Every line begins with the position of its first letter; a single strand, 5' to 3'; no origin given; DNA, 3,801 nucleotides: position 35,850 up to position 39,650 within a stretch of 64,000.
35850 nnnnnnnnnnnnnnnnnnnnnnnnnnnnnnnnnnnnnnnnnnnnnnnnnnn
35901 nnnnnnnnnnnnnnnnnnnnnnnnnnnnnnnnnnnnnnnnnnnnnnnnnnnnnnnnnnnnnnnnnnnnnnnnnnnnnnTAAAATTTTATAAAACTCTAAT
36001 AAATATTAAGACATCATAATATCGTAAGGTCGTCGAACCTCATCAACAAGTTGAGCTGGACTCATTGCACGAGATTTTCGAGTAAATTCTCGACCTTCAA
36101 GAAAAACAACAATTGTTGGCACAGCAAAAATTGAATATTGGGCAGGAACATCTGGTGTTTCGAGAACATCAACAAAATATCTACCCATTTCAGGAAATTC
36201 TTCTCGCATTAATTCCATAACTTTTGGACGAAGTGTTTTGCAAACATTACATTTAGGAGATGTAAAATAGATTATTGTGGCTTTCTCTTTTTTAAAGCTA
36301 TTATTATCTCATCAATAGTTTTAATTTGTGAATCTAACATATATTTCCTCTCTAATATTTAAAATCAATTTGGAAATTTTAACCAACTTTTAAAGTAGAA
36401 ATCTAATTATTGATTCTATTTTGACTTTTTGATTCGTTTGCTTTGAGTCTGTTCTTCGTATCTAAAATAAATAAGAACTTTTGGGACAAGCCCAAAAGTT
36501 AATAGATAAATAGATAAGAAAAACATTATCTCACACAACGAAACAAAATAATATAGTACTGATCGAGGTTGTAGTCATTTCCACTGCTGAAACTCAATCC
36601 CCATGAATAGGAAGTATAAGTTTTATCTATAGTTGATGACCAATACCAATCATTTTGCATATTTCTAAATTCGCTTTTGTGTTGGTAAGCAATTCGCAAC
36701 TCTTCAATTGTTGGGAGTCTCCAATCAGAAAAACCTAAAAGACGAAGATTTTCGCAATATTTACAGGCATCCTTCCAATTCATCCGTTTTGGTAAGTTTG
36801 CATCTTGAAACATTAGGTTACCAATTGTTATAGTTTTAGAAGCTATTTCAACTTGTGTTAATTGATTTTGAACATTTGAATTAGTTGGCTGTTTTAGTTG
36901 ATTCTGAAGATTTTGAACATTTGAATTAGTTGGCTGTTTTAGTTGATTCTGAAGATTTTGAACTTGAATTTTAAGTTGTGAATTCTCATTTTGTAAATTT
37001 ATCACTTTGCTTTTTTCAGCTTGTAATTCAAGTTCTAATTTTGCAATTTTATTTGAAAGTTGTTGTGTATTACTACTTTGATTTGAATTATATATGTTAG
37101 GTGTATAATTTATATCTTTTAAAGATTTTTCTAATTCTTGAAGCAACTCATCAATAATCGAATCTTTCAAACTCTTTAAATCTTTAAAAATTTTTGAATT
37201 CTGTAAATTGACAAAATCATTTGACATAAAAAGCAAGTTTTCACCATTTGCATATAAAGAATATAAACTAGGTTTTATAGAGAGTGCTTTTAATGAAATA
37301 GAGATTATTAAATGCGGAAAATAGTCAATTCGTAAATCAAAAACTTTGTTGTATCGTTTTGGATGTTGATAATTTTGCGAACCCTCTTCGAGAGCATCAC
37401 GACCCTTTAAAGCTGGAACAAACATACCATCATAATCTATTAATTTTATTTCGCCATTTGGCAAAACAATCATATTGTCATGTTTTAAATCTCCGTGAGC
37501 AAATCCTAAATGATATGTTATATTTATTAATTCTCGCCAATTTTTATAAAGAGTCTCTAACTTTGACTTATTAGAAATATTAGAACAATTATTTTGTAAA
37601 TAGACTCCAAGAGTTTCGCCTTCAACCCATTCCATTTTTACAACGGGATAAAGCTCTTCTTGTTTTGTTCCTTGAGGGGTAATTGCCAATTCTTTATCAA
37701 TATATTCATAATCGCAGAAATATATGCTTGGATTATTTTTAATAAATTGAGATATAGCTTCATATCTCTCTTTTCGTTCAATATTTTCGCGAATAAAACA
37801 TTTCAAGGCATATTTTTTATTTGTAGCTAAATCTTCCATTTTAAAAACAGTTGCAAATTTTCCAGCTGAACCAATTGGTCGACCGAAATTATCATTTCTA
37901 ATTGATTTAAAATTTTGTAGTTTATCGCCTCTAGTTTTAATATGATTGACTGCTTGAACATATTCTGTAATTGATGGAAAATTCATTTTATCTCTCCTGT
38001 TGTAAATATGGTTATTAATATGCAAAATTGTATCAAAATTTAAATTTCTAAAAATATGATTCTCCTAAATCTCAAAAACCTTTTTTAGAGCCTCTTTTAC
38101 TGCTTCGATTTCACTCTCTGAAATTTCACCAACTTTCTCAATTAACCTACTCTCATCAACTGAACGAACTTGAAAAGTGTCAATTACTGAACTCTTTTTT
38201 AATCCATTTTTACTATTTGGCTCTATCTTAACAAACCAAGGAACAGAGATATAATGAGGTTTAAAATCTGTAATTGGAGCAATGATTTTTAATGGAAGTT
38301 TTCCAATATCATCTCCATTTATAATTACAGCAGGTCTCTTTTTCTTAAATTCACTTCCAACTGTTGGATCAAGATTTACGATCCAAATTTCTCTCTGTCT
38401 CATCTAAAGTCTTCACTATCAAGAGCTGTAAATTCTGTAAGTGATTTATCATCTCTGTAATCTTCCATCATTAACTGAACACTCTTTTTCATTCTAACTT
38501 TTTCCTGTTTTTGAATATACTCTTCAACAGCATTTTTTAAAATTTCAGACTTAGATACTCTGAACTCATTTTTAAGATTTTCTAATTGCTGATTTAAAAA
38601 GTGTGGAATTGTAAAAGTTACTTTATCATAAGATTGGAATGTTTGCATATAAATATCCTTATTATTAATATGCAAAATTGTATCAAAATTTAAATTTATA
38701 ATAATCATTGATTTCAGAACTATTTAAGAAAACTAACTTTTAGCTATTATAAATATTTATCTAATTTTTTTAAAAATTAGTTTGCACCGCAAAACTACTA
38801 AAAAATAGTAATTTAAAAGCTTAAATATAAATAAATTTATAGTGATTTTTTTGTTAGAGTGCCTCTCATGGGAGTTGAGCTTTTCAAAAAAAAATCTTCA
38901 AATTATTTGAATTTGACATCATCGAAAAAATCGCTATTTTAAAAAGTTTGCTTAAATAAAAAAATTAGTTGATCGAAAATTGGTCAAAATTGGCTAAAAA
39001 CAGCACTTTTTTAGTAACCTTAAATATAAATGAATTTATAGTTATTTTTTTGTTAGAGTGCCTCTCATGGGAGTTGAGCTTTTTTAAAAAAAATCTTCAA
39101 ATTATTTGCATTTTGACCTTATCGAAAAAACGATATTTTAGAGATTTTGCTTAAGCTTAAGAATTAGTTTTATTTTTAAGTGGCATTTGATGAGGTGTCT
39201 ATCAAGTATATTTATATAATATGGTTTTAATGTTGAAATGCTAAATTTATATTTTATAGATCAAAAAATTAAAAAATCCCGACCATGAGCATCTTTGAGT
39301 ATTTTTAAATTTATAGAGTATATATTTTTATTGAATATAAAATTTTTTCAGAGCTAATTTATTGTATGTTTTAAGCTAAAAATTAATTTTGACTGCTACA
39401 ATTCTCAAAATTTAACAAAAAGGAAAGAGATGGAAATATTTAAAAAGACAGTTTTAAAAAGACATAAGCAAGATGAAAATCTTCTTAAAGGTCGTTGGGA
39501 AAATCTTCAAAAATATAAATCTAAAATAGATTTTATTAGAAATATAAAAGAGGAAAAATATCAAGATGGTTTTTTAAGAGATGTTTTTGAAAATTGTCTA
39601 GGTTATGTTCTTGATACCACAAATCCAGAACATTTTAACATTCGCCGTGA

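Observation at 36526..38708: Kinase-coiled coil-DUF1566 fusion wired to a MazEF module by an exact 36-nt duplicate of the promoter/operator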

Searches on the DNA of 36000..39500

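Call 13: search_rna_families(source=window, start=36000, end=39500, threshold=evalue, max_evalue=1)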
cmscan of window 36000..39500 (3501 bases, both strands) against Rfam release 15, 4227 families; matches with E-value up to 1: 0.
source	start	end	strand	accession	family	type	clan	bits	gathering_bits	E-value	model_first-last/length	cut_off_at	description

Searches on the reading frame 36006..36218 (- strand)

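Call 5: search_protein_families(library=pfam, proteins=[window:36006-36218:-], max_evalue=0.1)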
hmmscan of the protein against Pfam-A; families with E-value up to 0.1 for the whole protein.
window:36006-36218:- (70 aa): 1 family
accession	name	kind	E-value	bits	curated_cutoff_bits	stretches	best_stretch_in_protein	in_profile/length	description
PF00085.26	Thioredoxin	-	0.001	19.5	23.5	1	16-61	56-101/103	Thioredoxin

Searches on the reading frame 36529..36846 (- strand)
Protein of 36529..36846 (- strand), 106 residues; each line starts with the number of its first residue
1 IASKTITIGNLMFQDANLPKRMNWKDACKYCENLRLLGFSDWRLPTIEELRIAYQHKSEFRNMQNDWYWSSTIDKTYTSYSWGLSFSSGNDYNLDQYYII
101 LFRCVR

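Call 43: find_homologous_proteins(query=window:36529-36846:-, max_evalue=0.00001)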
Query seq(106 aa) (106 aa): 26 proteins with E <= 0.00001 among 29 candidates.
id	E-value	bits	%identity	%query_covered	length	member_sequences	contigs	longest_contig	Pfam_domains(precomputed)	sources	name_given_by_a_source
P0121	1.3e-49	184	79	100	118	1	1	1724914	PF07603.18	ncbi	-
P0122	6.1e-33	131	71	80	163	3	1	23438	PF07603.18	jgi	jgi:hypothetical protein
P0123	6.6e-31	124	88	61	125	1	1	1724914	PF07603.18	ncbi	-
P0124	4.5e-29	118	57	100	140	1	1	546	PF07603.18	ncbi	ncbi:Protein of unknown function (DUF1566), partial [Thiovulum sp. ES]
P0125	9.3e-29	117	62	90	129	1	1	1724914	PF07603.18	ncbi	-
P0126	6.7e-15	73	42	92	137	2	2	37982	PF26707.1,PF07603.18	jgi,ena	-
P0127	9.4e-14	69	42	78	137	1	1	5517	PF26707.1,PF07603.18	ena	-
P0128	3.5e-13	67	38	92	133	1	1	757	PF07603.18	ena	-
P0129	9.5e-13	66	43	92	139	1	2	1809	PF07603.18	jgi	jgi:hypothetical protein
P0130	1.9e-12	65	38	92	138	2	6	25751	PF26707.1,PF07603.18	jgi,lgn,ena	jgi:hypothetical protein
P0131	2.0e-12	65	38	94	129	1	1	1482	PF26707.1,PF07603.18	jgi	jgi:hypothetical protein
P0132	3.6e-11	61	41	96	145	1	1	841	PF07603.18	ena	-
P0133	2.4e-10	58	42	96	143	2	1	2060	PF07603.18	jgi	jgi:hypothetical protein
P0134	4.5e-10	57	39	92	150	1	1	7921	PF07603.18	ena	-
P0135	1.0e-9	56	39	96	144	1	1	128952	PF07603.18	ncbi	ncbi:Lcl C-terminal domain-containing protein [Lysobacter olei]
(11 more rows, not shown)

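Call 44: find_encoding_contigs(protein=P0121, flank=10000, max_places=3)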
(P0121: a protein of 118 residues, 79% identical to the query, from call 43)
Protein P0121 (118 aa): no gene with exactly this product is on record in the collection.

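Call 45: find_encoding_contigs(protein=P0123, flank=10000, max_places=3)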
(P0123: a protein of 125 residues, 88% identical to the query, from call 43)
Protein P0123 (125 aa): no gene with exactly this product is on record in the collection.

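Call 57: search_protein_families(library=pfam, proteins=[P0150], max_evalue=0.01)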
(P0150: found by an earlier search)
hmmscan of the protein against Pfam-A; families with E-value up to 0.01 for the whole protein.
P0150 (399 aa): 3 families
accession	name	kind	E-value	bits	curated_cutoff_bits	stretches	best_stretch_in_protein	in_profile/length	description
PF00226.36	DnaJ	-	1.3e-21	76.9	27.8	1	4-66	1-63/63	DnaJ domain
PF07603.17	Lcl_C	-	6.8e-19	68.7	34.9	1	309-396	19-117/117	Lcl C-terminal domain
PF15035.11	Rootletin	-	0.0046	17.4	36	1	47-137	89-181/188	Ciliary rootlet component, centrosome cohesion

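Call 81: predict_structure(alignment_id=A4)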
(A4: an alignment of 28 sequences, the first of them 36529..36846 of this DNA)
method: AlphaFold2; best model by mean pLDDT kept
length: 106 residues; sequences in the alignment: 28
mean_pLDDT: 94.7   pTM: 0.86
mean pLDDT of the five models: 94.7, 94.3, 93.8, 90.5, 58.0
residues with pLDDT >= 90: 95; 70-90: 8; 50-70: 3; < 50: 0
segments of 3 or more residues with pLDDT < 50: none
pLDDT, mean of each block of 10 residues (from residue 1): 83 90 98 93 98 96 95 97 98 98 97
secondary structure, 60 per line:
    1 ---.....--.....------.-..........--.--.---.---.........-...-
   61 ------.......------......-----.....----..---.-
elements in order: E4-8 E11-15 H24-33 H47-55 E67-73 E80-85 E91-95

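Call 84: fold_search(model_id=the predicted structure, library=pdb)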
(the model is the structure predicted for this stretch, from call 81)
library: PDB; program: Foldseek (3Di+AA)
matches with E <= 10: 323; with E <= 0.001: 7
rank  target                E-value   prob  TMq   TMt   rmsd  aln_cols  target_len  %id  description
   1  8q4e_A                3.0e-06  1.00  0.79  0.65   2.1       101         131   28  Structure of Legionella pneumophila Lcl C-terminal domain (released 2023-12-27)
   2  1v4l_B                1.2e-04  1.00  0.67  0.58   5.2       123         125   15  Crystal structure of a platelet agglutination factor isolated from the venom of Taiwan habu (Trimeresurus mucrosquamat (released 2003-12-02)
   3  1oz7_B                1.7e-04  1.00  0.72  0.63   4.0       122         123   16  Crystal structure of Echicetin from the venom of Indian saw-scaled viper (Echis carinatus) at 2.4 resolution (released 2003-12-30)
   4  1c3a_B                3.1e-04  1.00  0.66  0.57   5.2       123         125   13  CRYSTAL STRUCTURE OF FLAVOCETIN-A FROM THE HABU SNAKE VENOM, A NOVEL CYCLIC TETRAMER OF C-TYPE LECTIN-LIKE HETERODIMER (released 2000-03-06)
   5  1umr_C                6.7e-04  1.00  0.65  0.56   5.8       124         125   11  Crystal structure of the platelet activator convulxin, a disulfide linked a4b4 cyclic tetramer from the venom of Crota (released 2003-11-21)
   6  1c3a_A                7.9e-04  1.00  0.70  0.57   3.6       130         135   15  CRYSTAL STRUCTURE OF FLAVOCETIN-A FROM THE HABU SNAKE VENOM, A NOVEL CYCLIC TETRAMER OF C-TYPE LECTIN-LIKE HETERODIMER (released 2000-03-06)
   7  1ukm_A                9.5e-04  1.00  0.68  0.57   4.9       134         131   15  Crystal structure of EMS16, an Antagonist of collagen receptor integrin alpha2beta1 (GPIa/IIa) (released 2003-11-04)
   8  3wwk_A                1.5e-03  1.00  0.59  0.48   6.5       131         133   13  Crystal structure of CLEC-2 in complex with rhodocytin (released 2014-10-22)
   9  1uos_B                1.9e-03  1.00  0.68  0.59   5.0       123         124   10  The Crystal Structure of the Snake Venom Toxin Convulxin (released 2003-10-14)
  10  7qaj_B                2.3e-03  1.00  0.65  0.57   6.0       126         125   17  ZK002 with Anti-angiogenic and Anti-inflamamtory Properties (released 2023-06-14)
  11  1v7p_A                2.7e-03  1.00  0.64  0.53   4.9       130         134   14  Structure of EMS16-alpha2-I domain complex (released 2004-09-07)
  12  4qkg                  3.6e-03  1.00  0.68  0.67   3.0       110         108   13  Monomeric form of human LLT1, a ligand for NKR-P1 (released 2015-03-11)
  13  3bx4_B                3.8e-03  1.00  0.67  0.59   6.1       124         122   12  Crystal structure of the snake venom toxin aggretin (released 2008-08-26)
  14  2vrp_B                4.0e-03  1.00  0.67  0.59   6.2       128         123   13  Structure of rhodocytin (released 2008-07-08)
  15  7qaj_H                4.3e-03  1.00  0.64  0.56   6.0       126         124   17  ZK002 with Anti-angiogenic and Anti-inflamamtory Properties (released 2023-06-14)
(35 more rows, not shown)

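Call 88: find_related_loci(query=A4, collection=viral_contigs, flank=6000)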
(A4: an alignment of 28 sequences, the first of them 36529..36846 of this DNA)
Query A4 (106 aa) in viral_contigs; peptide patterns used: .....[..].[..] (x = any residue, [..] = any of these).
24 stretches matched a pattern; 19 encode a relative of the query (tblastn E <= 1e-3); 18 distinct loci.
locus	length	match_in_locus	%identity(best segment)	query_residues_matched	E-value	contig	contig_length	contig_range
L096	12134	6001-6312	42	10-106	4e-16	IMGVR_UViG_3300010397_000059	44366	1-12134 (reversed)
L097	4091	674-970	35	19-106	4e-16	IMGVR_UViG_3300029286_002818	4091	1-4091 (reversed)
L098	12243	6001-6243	38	17-89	8e-15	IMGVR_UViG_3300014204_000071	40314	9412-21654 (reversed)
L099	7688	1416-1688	37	24-106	5e-13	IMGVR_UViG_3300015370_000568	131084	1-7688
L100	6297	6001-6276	34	23-106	6e-13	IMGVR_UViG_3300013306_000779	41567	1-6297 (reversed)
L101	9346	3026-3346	35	7-106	3e-12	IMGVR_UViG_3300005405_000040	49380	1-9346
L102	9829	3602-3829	41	21-106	6e-12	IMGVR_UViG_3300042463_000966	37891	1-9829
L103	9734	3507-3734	41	21-106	6e-12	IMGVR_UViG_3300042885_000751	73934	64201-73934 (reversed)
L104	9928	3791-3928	52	5-50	7e-11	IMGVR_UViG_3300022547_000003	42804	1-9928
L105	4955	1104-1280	45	21-89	9e-11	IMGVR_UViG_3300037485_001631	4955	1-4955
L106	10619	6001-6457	37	5-106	2e-10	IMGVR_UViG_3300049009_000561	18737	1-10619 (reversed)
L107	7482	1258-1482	38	22-106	6e-10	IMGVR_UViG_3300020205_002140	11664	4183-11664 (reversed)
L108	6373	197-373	41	21-89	6e-9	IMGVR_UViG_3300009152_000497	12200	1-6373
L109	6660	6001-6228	36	21-106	2e-8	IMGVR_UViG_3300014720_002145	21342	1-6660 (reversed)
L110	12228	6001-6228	36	21-106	1e-8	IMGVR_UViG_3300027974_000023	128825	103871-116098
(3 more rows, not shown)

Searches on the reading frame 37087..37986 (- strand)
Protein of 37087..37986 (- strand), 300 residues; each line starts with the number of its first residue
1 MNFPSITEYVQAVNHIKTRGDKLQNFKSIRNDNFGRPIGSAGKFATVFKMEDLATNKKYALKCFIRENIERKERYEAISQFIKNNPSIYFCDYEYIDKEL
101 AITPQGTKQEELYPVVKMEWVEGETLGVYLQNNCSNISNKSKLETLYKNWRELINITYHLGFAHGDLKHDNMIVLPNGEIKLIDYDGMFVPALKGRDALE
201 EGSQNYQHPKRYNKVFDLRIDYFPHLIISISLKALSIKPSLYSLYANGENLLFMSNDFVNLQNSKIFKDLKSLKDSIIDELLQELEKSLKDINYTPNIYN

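Call 18: find_related_loci(query=A2, collection=genome_contigs, flank=6000)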
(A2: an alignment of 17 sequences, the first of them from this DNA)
Query A2 (300 aa) in genome_contigs; peptide patterns used: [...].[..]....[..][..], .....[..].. (x = any residue, [..] = any of these).
600 stretches matched a pattern (row limit reached: there are more); 377 encode a relative of the query (tblastn E <= 1e-3); the best 80 are kept; 80 distinct loci.
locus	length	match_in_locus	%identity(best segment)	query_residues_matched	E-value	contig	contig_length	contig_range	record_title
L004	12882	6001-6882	59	1-296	2e-104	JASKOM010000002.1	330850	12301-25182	MAG: Campylobacterota bacterium isolate GLC1 NODE_2_length_330850_cov_28.7553_ID_50769, whole genome shotgun sequence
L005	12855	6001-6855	50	3-299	3e-89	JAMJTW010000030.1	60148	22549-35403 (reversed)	MAG: Candidatus Thiovulum imperiosus isolate 1320229_bin10 NODE_65_length_60148_cov_878.198881, whole genome shotgun seq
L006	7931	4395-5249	38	1-289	1e-63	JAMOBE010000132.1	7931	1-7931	MAG: Alphaproteobacteria bacterium isolate YQV-1 scaffold_973, whole genome shotgun sequence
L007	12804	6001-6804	41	1-273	1e-63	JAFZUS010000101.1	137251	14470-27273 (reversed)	MAG: Prevotella sp. isolate RGIG8115 Water_buffalos_Rumen-3__c766788, whole genome shotgun sequence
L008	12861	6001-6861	40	1-289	1e-62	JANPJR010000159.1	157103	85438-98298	MAG: Cytophagales bacterium isolate VAR_61_metabat_367 VAR_61_k141_4263999, whole genome shotgun sequence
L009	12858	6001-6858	39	2-292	1e-62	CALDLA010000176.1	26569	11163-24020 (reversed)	MAG TPA_asm: uncultured Prevotellaceae bacterium isolate ERR833046_bin.35_CONCOCT_v1.1_MAG genome assembly, contig: ERZ8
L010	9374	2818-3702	38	1-298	4e-62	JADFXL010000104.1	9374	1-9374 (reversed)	MAG: Alphaproteobacteria bacterium isolate nDJH14bin10 nDJH14_bin10_NODE_104_length_9374_cov_2.502217, whole genome shot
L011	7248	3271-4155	37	1-298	2e-61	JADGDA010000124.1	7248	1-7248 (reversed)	MAG: Alphaproteobacteria bacterium isolate nYQH56bin3 nYQH56_bin3_NODE_124_length_7248_cov_2.442833, whole genome shotgu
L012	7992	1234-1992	45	37-293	1e-60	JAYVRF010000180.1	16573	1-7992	MAG: Arcicella sp. isolate GL72_UP_metabinner_7 GL72_UP_metabinner_7_179, whole genome shotgun sequence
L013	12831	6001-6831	40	1-282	1e-60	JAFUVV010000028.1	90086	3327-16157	MAG: Prevotella sp. isolate RGIG4872 Roe_deer_Rumen-1__c8909, whole genome shotgun sequence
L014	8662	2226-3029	40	1-273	8e-61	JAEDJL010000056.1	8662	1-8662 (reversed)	MAG: Bacteroidales bacterium isolate MAG187 NODE_8843_length_8662_cov_6.881724, whole genome shotgun sequence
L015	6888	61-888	38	1-281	1e-60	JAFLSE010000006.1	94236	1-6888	MAG: Prevotella sp. isolate HAN019 Seq6, whole genome shotgun sequence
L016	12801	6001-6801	38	1-273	2e-60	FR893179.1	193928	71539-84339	Alistipes sp. CAG:435 genomic scaffold, scf218, whole genome shotgun sequence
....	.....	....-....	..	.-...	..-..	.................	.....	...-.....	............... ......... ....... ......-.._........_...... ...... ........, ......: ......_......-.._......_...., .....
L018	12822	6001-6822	40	1-279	6e-60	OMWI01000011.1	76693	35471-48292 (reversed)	uncultured Prevotellaceae bacterium isolate RUG036 genome assembly, contig: scaffold_84, whole genome shotgun sequence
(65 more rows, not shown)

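Call 28: search_protein_families(library=pfam, proteins=[L005:2659-3747:+, L005:3750-4613:+, L005:4616-5998:+, L004:4194-5069:+, L004:5098-5997:+, L004:7796-8890:+, L004:9020-11440:+], max_evalue=0.01)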
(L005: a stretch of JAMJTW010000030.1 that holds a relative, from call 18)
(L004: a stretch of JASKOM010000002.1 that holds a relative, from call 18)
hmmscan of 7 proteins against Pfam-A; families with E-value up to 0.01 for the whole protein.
L005:2659-3747:+ (362 aa): 9 families
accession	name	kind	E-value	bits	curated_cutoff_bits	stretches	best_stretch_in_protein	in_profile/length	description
PF00154.27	RecA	-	2.1e-127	424.5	27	1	7-269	1-262/262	recA bacterial DNA recombination protein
PF21096.2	RecA_C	-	7.3e-26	90.5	27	1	272-327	1-56/57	RecA C-terminal domain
PF08423.17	Rad51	-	3.2e-10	40.1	22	1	36-227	5-211/244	Rad51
PF06745.19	ATPase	-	2.7e-09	37.2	26.6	1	40-216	2-177/231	KaiC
PF01637.24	ATPase_2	-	8.8e-06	26.1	33.2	1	60-146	22-79/225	ATPase domain predominantly from Archaea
PF03205.20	MobB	-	0.0018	18.6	26.6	1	60-96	1-38/133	Molybdopterin guanine dinucleotide synthesis protein B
PF13479.12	AAA_24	-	0.0027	18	27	1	60-151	4-79/195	AAA domain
PF00004.35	AAA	-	0.0042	18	21.2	1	63-190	3-106/131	ATPase family associated with various cellular activities (AAA)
PF00265.24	TK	-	0.0071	16.7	20.6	0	63-149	6-90/176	Thymidine kinase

L005:3750-4613:+ (287 aa): 1 family
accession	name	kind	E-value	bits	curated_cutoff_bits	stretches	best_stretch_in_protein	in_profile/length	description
PF13519.12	VWA_2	-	0.0017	19.4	27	0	15-77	2-46/107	von Willebrand factor type A domain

L005:4616-5998:+ (460 aa): 1 family
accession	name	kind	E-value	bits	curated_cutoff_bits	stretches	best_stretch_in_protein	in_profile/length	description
PF13672.11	PP2C_2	-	0.00085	19.4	24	1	224-391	9-175/209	Protein phosphatase 2C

L004:4194-5069:+ (291 aa): 2 families
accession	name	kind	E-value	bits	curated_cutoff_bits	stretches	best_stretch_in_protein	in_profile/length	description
PF00092.34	VWA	-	7.1e-05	23.5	23.8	0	130-236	72-163/174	von Willebrand factor type A domain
PF13519.12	VWA_2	-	0.003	18.6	27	0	15-101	2-71/107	von Willebrand factor type A domain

L004:5098-5997:+ (299 aa): 0 families

L004:7796-8890:+ (364 aa): 1 family
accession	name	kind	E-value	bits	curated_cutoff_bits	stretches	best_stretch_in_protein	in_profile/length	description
PF07603.17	Lcl_C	-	3.7e-17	63.1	34.9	1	221-359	3-117/117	Lcl C-terminal domain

L004:9020-11440:+ (806 aa): 3 families
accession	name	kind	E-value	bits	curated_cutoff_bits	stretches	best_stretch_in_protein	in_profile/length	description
PF06739.17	SBBP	-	2.5e-54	181.4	20.5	7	300-332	1-34/38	Beta-propeller repeat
PF23657.1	DUF7151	-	2.8e-41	139.6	27.2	4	580-627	2-46/46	Domain of unknown function (DUF7151)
PF17164.10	DUF5122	-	0.0003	21.4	27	0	151-184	3-31/36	Domain of unknown function (DUF5122) beta-propeller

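Call 29: search_protein_families(library=padloc, proteins=[L005:2659-3747:+, L005:3750-4613:+, L005:4616-5998:+, L004:5098-5997:+, L004:7796-8890:+, L004:9020-11440:+], max_evalue=0.001)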
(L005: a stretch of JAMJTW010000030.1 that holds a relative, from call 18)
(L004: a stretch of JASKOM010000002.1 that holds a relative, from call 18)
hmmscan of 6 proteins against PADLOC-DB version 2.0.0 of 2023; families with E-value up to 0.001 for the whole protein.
L005:2659-3747:+ (362 aa): 1 family
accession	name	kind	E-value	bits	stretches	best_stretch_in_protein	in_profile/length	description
PDLC04140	mad8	-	7.8e-06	23.6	1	57-182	26-112/314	mads_8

L005:3750-4613:+ (287 aa): 1 family
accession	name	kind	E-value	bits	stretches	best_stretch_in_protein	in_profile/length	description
PDLC02224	TerY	-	4.2e-59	198.3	1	2-280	3-274/277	-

L005:4616-5998:+ (460 aa): 0 families

L004:5098-5997:+ (299 aa): 1 family
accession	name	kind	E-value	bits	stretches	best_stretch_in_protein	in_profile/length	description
PDLC02222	PP2C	-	1.5e-14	52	1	45-205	13-172/242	-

L004:7796-8890:+ (364 aa): 0 families

L004:9020-11440:+ (806 aa): 0 families
